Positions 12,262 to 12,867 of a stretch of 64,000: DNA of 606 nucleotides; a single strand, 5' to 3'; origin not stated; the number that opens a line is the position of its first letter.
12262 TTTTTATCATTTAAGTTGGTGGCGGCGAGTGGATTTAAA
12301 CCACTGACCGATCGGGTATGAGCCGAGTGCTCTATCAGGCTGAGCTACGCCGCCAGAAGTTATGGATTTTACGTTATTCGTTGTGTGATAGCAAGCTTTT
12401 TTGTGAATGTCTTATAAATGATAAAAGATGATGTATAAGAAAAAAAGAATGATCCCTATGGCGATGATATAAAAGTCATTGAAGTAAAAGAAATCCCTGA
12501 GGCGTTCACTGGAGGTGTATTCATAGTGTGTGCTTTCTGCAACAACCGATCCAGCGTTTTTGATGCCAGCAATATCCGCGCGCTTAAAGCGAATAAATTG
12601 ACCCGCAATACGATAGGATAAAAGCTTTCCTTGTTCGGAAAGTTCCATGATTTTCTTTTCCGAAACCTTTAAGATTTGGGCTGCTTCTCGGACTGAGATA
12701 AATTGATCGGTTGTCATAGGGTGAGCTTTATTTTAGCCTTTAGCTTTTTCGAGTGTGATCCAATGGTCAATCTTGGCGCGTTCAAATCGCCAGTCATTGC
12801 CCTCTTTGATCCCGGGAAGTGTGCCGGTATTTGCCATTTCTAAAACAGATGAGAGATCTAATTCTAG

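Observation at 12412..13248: Bactofilin-HTH fusion adjacent to a membrane-anchored HTH: cytoskeleton/membrane-tethered DNA-binding pair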

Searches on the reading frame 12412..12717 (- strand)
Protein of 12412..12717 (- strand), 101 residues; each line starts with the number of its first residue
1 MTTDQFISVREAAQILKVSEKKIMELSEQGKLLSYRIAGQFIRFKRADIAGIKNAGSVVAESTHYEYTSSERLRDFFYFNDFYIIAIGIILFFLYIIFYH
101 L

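Call 5: search_protein_families(library=pfam, proteins=[window:12412-12717:-], max_evalue=1)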
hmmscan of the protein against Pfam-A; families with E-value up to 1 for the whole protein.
window:12412-12717:- (101 aa): 4 families
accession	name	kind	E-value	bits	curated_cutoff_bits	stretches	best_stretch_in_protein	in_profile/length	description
PF12728.13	HTH_17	-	7e-09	36.3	27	1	7-50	2-44/51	Helix-turn-helix domain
PF07453.19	NUMOD1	-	0.012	16.2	22.8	1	3-23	13-33/37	NUMOD1 domain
PF21531.3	Rv2175c_wHTH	-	0.057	13.9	27.1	1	6-40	15-49/57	DNA-binding protein Rv2175c, wHTH domain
PF22233.2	PhyR_sigma-like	-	0.21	11.8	27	1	8-29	21-42/50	Response regulator PhyR, sigma-like domain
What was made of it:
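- Checked: HTH_17, aa 7-50, 36.3 bits (call 5).
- Both domains pass the HTH_17 cutoff (call 5).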

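Call 6: search_protein_families(library=ncbifam, proteins=[window:12412-12717:-], max_evalue=1)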
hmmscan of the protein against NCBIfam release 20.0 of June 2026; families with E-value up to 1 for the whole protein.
window:12412-12717:- (101 aa): 4 families
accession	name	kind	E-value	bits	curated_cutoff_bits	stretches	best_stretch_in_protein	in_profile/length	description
TIGR01764.1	excise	domain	3.3e-08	33.7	28.8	1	6-49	1-43/49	excisionase family DNA-binding protein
NF047737.1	antiphage_MADS1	equivalog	3.4e-05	24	80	1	4-49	1-45/49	methylation-associated defense system helix-turn-helix domain-containing protein MAD1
NF033787.1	HTH_BldC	subfamily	0.0068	16.2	77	1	8-50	4-46/49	BldC family transcriptional regulator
NF010499.0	PRK13918.1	equivalog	0.02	14.4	274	1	14-69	107-160/205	CRP/FNR family transcriptional regulator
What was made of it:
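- On HTH_17 / excisionase-family winged HTH (PF12728, TIGR01764): TIGR01764: A 28.8 bits, equal to the cutoff; B 33.7 bits (call 6).
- Checked: TIGR01764 'excise' scores exactly at its cutoff (call 6).
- There are weak sub-threshold matches to the defence protein MADS1 (call 6).
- Tried and rejected: MADS1 defence protein: below cutoff (call 6).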

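Call 29: search_solved_structures(query=window:12412-12717:-, max_evalue=1, show_alignments=3)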
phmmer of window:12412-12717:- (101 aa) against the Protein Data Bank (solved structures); distinct sequences matched with E-value up to 1: 9.
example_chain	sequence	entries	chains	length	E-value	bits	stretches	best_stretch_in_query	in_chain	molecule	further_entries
9i5v_I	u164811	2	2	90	0.29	14.8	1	26-56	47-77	Small ribosomal subunit protein bS18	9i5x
1suu_A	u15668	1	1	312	0.31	14.7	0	5-72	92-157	DNA gyrase subunit A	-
4mk6_A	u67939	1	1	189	0.35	14.5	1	40-91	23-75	Probable Dihydroxyacetone Kinase Regulator DHSK_reg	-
6ama_A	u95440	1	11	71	0.35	14.5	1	6-52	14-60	Putative DNA-binding protein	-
6amk_A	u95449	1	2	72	0.47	14.1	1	7-52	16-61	Putative DNA-binding protein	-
8yp6_r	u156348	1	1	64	0.85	13.3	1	25-58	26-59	Small ribosomal subunit protein bS18B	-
9b1w_R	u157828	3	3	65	0.91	13.2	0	25-58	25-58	Small ribosomal subunit protein bS18B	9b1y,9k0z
7wff_g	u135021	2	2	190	0.94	13.1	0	8-95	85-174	Photosynthetic NDH subunit of lumenal location 2, chloroplastic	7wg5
4j2n_A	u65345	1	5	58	0.97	13.1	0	8-51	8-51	Gp37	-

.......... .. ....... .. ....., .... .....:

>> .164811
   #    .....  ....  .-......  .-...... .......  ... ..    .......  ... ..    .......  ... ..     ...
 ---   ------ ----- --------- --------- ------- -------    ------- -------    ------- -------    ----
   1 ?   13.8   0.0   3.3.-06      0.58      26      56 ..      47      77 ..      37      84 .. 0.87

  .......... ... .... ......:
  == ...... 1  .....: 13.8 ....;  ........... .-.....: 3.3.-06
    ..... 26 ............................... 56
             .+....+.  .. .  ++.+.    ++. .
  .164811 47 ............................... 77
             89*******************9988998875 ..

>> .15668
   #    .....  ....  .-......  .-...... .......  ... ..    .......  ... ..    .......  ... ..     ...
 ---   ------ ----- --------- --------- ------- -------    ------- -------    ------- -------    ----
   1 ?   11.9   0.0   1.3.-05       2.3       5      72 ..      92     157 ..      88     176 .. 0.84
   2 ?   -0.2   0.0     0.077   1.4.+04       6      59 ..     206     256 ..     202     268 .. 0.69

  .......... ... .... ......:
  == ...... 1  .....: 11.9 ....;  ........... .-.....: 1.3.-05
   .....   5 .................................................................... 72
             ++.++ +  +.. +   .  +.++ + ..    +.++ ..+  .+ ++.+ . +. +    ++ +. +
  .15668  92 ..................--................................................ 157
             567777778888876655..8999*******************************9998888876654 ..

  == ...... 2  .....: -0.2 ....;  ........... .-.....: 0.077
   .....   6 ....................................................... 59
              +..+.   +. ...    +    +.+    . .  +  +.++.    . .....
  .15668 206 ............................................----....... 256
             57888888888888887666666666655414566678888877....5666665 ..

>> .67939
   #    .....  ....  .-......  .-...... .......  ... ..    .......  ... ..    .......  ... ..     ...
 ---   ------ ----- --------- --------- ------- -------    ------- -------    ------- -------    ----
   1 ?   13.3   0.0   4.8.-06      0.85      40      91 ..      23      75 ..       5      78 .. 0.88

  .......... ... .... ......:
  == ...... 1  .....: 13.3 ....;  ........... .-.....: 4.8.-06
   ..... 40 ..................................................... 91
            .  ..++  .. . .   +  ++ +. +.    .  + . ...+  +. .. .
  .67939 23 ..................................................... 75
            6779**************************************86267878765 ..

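Call 31: find_homologous_proteins(query=window:12412-12717:-)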
Query window:12412-12717:- (101 aa): 114 proteins with E <= 0.001 among 115 candidates.
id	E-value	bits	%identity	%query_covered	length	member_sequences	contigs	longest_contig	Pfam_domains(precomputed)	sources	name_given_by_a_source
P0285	4.1e-57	208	100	100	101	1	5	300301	PF12728.14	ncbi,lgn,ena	-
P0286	6.5e-52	191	88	100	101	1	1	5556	PF12728.14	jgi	jgi:excisionase family DNA binding protein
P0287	3.8e-51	189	89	100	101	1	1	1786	PF12728.14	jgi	jgi:excisionase family DNA binding protein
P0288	6.4e-51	188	89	100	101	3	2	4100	PF12728.14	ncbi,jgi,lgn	ncbi:MAG: helix-turn-helix domain-containing protein [Candidatus Omnitrophota bacterium]|jgi:excisio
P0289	2.0e-49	183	85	100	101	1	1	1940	PF12728.14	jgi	-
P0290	4.6e-49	182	87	100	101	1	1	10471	PF12728.14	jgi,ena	-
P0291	1.1e-45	171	80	100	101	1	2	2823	PF12728.14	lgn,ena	-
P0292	1.3e-45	171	80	98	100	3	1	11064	PF12728.14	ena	-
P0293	1.5e-43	164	77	98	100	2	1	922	PF12728.14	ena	-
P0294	1.5e-43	164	78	98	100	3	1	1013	PF12728.14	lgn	-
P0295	4.0e-43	163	77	98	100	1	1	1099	PF12728.14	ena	-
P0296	9.8e-43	162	78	98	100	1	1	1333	PF12728.14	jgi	jgi:excisionase family DNA binding protein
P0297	1.5e-41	158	74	95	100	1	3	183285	PF12728.14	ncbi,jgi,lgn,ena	-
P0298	4.8e-41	156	73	95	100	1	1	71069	PF12728.14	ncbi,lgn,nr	ncbi:MAG: helix-turn-helix domain-containing protein [Candidatus Omnitrophica bacterium]|nr:helix-tu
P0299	1.0e-40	155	74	98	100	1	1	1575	PF12728.14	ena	-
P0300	1.8e-40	155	75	98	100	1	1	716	PF12728.14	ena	-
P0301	9.3e-40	152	72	94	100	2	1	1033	PF12728.14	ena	-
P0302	9.8e-40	152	74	98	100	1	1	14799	PF12728.14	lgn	-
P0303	1.2e-39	152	72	98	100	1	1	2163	PF12728.14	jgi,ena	jgi:excisionase family DNA binding protein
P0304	1.4e-39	152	74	96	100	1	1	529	PF12728.14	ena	-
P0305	6.7e-39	150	75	94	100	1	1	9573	PF12728.14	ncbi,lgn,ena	-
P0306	8.4e-39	149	73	98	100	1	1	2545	PF12728.14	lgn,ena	-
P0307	2.0e-38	148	72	82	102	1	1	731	PF12728.14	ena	-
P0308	1.2e-37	146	71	98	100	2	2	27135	PF12728.14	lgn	-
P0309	2.2e-37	145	69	95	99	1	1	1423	PF12728.14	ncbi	-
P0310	2.2e-37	145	67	83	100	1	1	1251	PF12728.14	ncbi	-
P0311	8.4e-37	143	68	95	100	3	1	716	PF12728.14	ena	-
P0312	1.9e-35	139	72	85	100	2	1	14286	PF12728.14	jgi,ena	-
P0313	5.2e-35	137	63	98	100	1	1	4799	PF12728.14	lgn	-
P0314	5.7e-35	137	71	85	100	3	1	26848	PF12728.14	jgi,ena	-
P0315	1.0e-34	136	63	98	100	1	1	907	PF12728.14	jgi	jgi:excisionase family DNA binding protein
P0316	1.7e-34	136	66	94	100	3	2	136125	PF12728.14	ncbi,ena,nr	ncbi:MAG: helix-turn-helix domain-containing protein [Candidatus Aceula meridiana]|nr:helix-turn-hel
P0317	3.0e-34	135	63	97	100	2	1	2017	PF12728.14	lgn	-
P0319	8.8e-33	130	64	85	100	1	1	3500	PF12728.14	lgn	-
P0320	2.6e-32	129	62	96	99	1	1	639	PF12728.14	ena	-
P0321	2.7e-32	128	62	97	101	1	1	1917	PF12728.14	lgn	-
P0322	3.4e-32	128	62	97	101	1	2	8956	PF12728.14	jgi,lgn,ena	-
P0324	2.7e-31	125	59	95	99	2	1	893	PF12728.14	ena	-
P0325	8.8e-31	124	64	97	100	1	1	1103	PF12728.14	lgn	-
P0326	1.5e-30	123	63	95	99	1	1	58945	PF12728.14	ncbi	ncbi:MAG: excisionase family DNA-binding protein [Candidatus Omnitrophota bacterium]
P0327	2.2e-30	122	59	96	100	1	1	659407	PF12728.14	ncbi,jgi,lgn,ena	ncbi:MAG: helix-turn-helix domain-containing protein [Candidatus Omnitrophota bacterium]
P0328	2.9e-30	122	60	98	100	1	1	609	PF12728.14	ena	-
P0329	3.9e-30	122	58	87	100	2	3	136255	PF12728.14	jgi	-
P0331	6.6e-30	121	63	80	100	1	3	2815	PF12728.14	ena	-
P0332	6.7e-30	121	61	98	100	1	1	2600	PF12728.14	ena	-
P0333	8.7e-30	120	58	98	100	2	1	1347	PF12728.14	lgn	-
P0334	9.3e-30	120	60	95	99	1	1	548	PF12728.14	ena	-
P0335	1.6e-29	120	55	99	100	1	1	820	PF12728.14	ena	-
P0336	2.0e-29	119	59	95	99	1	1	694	PF12728.14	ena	-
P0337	2.7e-29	119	59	96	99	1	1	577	PF12728.14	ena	-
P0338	2.8e-29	119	58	95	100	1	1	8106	PF12728.14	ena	-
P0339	3.0e-29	119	60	85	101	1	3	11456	PF12728.14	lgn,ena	-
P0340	3.0e-29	119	58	95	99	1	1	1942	PF12728.14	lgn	-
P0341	3.5e-29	119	59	95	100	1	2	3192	PF12728.14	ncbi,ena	-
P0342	4.6e-29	118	56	96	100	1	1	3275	PF12728.14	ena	-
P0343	4.8e-29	118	59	96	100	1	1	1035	PF12728.14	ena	-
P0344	6.7e-29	118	59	97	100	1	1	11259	PF12728.14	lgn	-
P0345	1.0e-28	117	59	82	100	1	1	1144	PF12728.14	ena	-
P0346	1.3e-28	117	59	96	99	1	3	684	PF12728.14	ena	-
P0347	2.1e-28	116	55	99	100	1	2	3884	PF12728.14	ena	-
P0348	2.2e-28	116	57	97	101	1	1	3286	PF12728.14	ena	-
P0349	2.4e-28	116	58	96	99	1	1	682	PF12728.14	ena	-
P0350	3.2e-28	115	61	97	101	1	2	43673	PF12728.14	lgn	-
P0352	6.4e-28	115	58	96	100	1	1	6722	PF12728.14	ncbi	-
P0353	7.6e-28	114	58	89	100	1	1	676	PF12728.14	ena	-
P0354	7.6e-28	114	59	84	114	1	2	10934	PF12728.14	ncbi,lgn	-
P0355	1.1e-27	114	53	98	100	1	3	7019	PF12728.14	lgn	-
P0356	1.2e-27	114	57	80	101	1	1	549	PF12728.14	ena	-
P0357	1.8e-27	113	57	94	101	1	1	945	PF12728.14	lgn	-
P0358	2.3e-27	113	56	98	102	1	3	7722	PF12728.14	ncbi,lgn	ncbi:MAG: helix-turn-helix domain-containing protein [Candidatus Omnitrophota bacterium]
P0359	3.6e-27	112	52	98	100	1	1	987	PF12728.14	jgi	jgi:excisionase family DNA binding protein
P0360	4.0e-27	112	58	94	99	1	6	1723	PF12728.14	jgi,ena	-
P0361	1.2e-26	110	57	95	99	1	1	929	PF12728.14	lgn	-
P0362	1.3e-26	110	55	97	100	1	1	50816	PF12728.14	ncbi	-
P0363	1.7e-26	110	55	96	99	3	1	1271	PF12728.14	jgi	jgi:excisionase family DNA binding protein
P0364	2.2e-26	110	55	99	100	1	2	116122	PF12728.14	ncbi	-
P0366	5.6e-26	108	52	98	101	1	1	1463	PF12728.14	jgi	jgi:excisionase family DNA binding protein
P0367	1.3e-25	107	56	98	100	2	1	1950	PF12728.14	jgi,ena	-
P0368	2.5e-25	106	52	98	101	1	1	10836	PF12728.14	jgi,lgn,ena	-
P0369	7.1e-25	105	51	95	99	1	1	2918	PF12728.14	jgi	-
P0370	1.4e-24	104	49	96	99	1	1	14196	PF12728.14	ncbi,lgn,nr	ncbi:MAG: helix-turn-helix domain-containing protein [Candidatus Omnitrophota bacterium]|nr:helix-tu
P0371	2.2e-24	103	54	96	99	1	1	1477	PF12728.14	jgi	jgi:excisionase family DNA binding protein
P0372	6.7e-24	102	53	82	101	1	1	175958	PF12728.14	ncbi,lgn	-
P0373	1.8e-23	100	48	98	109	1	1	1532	PF12728.14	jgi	jgi:excisionase family DNA binding protein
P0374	7.1e-16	76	34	95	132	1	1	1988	PF12728.14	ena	-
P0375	7.8e-16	76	42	81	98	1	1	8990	PF12728.14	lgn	-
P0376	8.5e-16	76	32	95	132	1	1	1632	PF12728.14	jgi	-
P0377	3.8e-15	74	31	95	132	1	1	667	PF12728.14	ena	-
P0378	9.6e-15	72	33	95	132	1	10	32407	PF12728.14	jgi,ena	jgi:excisionase family DNA binding protein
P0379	1.1e-14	72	32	95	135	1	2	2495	PF12728.14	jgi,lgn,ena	-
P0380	1.3e-14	72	33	95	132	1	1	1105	PF12728.14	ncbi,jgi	jgi:excisionase family DNA binding protein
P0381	1.4e-14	72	34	95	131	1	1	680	PF12728.14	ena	-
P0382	2.4e-14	71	35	95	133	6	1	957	PF12728.14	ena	-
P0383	3.2e-14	71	31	95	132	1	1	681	PF12728.14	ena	-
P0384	5.3e-14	70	33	95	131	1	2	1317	PF12728.14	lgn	-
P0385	1.2e-13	69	33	94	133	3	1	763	PF12728.14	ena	-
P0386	1.7e-13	68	29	95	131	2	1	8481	PF12728.14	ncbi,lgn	-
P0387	2.9e-13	68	33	95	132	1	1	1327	PF12728.14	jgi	jgi:excisionase family DNA binding protein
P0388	3.6e-13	67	32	95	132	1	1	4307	PF12728.14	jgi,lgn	jgi:excisionase family DNA binding protein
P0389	7.3e-13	66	32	95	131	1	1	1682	PF12728.14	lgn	-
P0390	9.5e-13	66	32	95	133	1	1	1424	PF12728.14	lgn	-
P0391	1.7e-12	65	33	95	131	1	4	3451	PF12728.14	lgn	-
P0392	1.9e-12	65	31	95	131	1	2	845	PF12728.14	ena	-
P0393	1.9e-12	65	31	95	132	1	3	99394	PF12728.14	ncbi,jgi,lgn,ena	jgi:excisionase family DNA binding protein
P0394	5.1e-12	64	32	91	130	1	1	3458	PF12728.14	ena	-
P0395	7.6e-12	63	33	95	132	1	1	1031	PF12728.14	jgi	-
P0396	1.7e-11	62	32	95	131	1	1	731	PF12728.14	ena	-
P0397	8.9e-11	60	36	80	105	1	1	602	PF12728.14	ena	-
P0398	1.6e-9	56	33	95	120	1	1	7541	PF12728.14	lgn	-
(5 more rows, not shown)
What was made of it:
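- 12412..12717 (-): ORF B: tail-anchored wHTH protein, 101 aa. It starts 15 nt after A's stop codon. 114 homologues (call 31).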

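Call 32: find_encoding_contigs(protein=P0393, flank=5000, max_places=2)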
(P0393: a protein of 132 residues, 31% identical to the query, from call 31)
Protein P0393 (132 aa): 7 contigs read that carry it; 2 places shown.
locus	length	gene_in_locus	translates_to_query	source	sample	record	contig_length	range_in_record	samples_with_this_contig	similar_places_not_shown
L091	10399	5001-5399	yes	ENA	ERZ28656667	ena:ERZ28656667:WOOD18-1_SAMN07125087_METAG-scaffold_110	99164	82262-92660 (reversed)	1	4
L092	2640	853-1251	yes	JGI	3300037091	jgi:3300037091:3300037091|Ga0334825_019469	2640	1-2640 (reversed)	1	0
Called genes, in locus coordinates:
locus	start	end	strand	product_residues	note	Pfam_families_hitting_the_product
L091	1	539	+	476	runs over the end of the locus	PF02934:GatB_N, PF02637:GatB_Yqey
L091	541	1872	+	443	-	PF22694:CtpB_N-like, PF00595:PDZ, PF13180:PDZ_2, PF17820:PDZ_6, PF03572:Peptidase_S41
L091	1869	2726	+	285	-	PF04748:Polysacc_deac_2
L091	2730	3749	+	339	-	PF00814:TsaD, PF22521:HypF_C_2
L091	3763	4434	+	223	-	PF02308:MgtC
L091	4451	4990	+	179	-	PF04519:Bactofilin, PF12728:HTH_17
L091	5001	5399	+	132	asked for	PF12728:HTH_17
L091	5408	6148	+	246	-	PF00731:AIRC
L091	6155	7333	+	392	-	PF01969:Ni_insertion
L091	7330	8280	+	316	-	PF13180:PDZ_2 (faint), PF17820:PDZ_6 (faint), PF00595:PDZ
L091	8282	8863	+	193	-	-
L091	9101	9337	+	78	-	-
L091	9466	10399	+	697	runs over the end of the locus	PF01590:GAF (faint), PF13185:GAF_2 (faint), PF13492:GAF_3, PF02518:HATPase_c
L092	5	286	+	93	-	-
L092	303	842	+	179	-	PF04519:Bactofilin, PF12728:HTH_17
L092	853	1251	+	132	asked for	PF12728:HTH_17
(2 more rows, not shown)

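Call 33: find_encoding_contigs(protein=P0378, flank=5000, max_places=2)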
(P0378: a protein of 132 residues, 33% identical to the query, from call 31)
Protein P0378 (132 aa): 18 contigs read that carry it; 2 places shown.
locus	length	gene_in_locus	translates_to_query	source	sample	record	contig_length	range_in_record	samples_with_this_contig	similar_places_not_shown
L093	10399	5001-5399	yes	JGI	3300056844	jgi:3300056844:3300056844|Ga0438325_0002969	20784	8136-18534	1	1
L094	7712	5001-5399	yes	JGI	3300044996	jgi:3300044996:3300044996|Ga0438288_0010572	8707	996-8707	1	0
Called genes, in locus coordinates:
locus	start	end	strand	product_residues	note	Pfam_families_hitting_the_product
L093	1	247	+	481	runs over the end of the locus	PF02934:GatB_N, PF02637:GatB_Yqey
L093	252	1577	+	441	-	PF22694:CtpB_N-like, PF00595:PDZ, PF13180:PDZ_2, PF17820:PDZ_6, PF03572:Peptidase_S41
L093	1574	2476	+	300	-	PF04748:Polysacc_deac_2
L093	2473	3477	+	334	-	PF00814:TsaD, PF22521:HypF_C_2 (weak)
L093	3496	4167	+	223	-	PF02308:MgtC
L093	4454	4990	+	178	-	PF04519:Bactofilin, PF12728:HTH_17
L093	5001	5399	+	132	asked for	PF12728:HTH_17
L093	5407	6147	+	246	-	PF00731:AIRC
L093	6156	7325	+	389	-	PF01969:Ni_insertion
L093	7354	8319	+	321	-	PF00595:PDZ (faint), PF13180:PDZ_2 (faint), PF17820:PDZ_6 (weak)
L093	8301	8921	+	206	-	-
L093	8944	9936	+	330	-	PF13180:PDZ_2 (weak), PF00595:PDZ, PF17820:PDZ_6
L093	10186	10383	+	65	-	PF12728:HTH_17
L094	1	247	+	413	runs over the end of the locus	?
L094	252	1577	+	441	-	PF22694:CtpB_N-like, PF00595:PDZ, PF13180:PDZ_2, PF17820:PDZ_6, PF03572:Peptidase_S41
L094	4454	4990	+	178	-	PF04519:Bactofilin, PF12728:HTH_17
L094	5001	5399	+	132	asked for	PF12728:HTH_17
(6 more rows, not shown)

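Call 57: predict_structure(alignment_id=A3)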
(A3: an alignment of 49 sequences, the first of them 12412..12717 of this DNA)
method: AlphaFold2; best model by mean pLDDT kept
length: 101 residues; sequences in the alignment: 49
mean_pLDDT: 77.6   pTM: 0.44
mean pLDDT of the five models: 77.6, 76.7, 74.7, 74.6, 72.6
residues with pLDDT >= 90: 22; 70-90: 54; 50-70: 19; < 50: 6
segments of 3 or more residues with pLDDT < 50: 1-3, 61-63
pLDDT, mean of each block of 10 residues (from residue 1): 68 82 79 72 75 60 63 89 96 94 64
secondary structure, 60 per line:
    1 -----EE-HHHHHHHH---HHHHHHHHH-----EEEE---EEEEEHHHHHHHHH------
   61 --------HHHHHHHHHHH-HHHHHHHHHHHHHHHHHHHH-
elements in order: H9-16 H20-28 E34-37 E41-45 H46-54 H69-79 H81-100
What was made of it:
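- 12556..12705 (-): B residues 5-54: basic winged HTH. R10, K21, K22, R36, R43 and K45 are each basic in at least 88% of orthologues. AlphaFold2 (call 57).
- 12469..12519 (-): B residues 67-83: the juxtamembrane motif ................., the most conserved stretch of B. Helix 69-79 falls in blocks with pLDDT 63-89 (call 57).
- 12418..12474 (-): B residues 82-100: C-terminal transmembrane helix. Only 1-3 residues follow it, so there is no periplasmic domain. Helix 81-100, pLDDT 94-96 (call 57).
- Checked: AlphaFold2 predicts this stretch as a helix, aa 81-100, with pLDDT 94-96 (call 57).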

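Call 75: fold_search(model_id=the predicted structure, library=pdb)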
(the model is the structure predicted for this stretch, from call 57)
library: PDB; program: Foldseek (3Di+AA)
matches with E <= 10: 589; with E <= 0.001: 0
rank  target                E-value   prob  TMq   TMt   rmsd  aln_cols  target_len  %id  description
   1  6ama_B                8.5e-03  1.00  0.48  0.84   1.9        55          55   25  Structure of S. coelicolor/S. venezuelae BldC-smeA-ssfA complex to 3.09 Angstrom (released 2018-03-28)
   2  6amk_A                1.0e-02  1.00  0.47  0.86   1.2        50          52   24  Structure of Streptomyces venezuelae BldC-whiI opt complex (released 2018-03-28)
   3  6ama_Y                1.1e-02  1.00  0.49  0.82   2.0        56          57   25  Structure of S. coelicolor/S. venezuelae BldC-smeA-ssfA complex to 3.09 Angstrom (released 2018-03-28)
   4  4j2n_A                1.2e-02  1.00  0.44  0.80   1.0        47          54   28  Crystal Structure of mycobacteriophage Pukovnik Xis (released 2013-10-23)
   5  6ama_P                1.2e-02  1.00  0.48  0.83   1.9        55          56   25  Structure of S. coelicolor/S. venezuelae BldC-smeA-ssfA complex to 3.09 Angstrom (released 2018-03-28)
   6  6ama_A                1.5e-02  1.00  0.47  0.84   1.8        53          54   26  Structure of S. coelicolor/S. venezuelae BldC-smeA-ssfA complex to 3.09 Angstrom (released 2018-03-28)
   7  4j2n_C                1.5e-02  1.00  0.44  0.76   1.1        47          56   28  Crystal Structure of mycobacteriophage Pukovnik Xis (released 2013-10-23)
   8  6amk_B                2.0e-02  1.00  0.47  0.87   1.2        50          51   24  Structure of Streptomyces venezuelae BldC-whiI opt complex (released 2018-03-28)
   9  6ama_H                2.9e-02  1.00  0.47  0.83   1.3        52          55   27  Structure of S. coelicolor/S. venezuelae BldC-smeA-ssfA complex to 3.09 Angstrom (released 2018-03-28)
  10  5i44_B                4.3e-02  1.00  0.43  0.61   2.0        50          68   22  Structure of RacA-DNA complex; P21 form (released 2016-05-04)
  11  5i44_A                4.6e-02  1.00  0.43  0.61   2.1        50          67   22  Structure of RacA-DNA complex; P21 form (released 2016-05-04)
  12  5d90_C                4.6e-02  0.95  0.40  0.31  14.6       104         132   21  Crystal structure of HiNmlR, a MerR family regulator lacking the sensor domain, bound to promoter DNA (released 2016-06-29)
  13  5i44_I                6.0e-02  1.00  0.42  0.63   2.0        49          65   22  Structure of RacA-DNA complex; P21 form (released 2016-05-04)
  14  5d8c_B                6.0e-02  0.96  0.43  0.35  15.5       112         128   20  Crystal structure of HiNmlR, a MerR family regulator lacking the sensor domain, bound to promoter DNA (released 2016-06-29)
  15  5i44_K                7.3e-02  1.00  0.43  0.63   2.1        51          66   22  Structure of RacA-DNA complex; P21 form (released 2016-05-04)
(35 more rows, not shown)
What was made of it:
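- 12556..12705 (-): Foldseek BldC target-normalised TM-score 0.84-0.87, plus Xis and RacA (call 75).
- B's HTH superposes on BldC at TM-score 0.84-0.87 (call 75).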
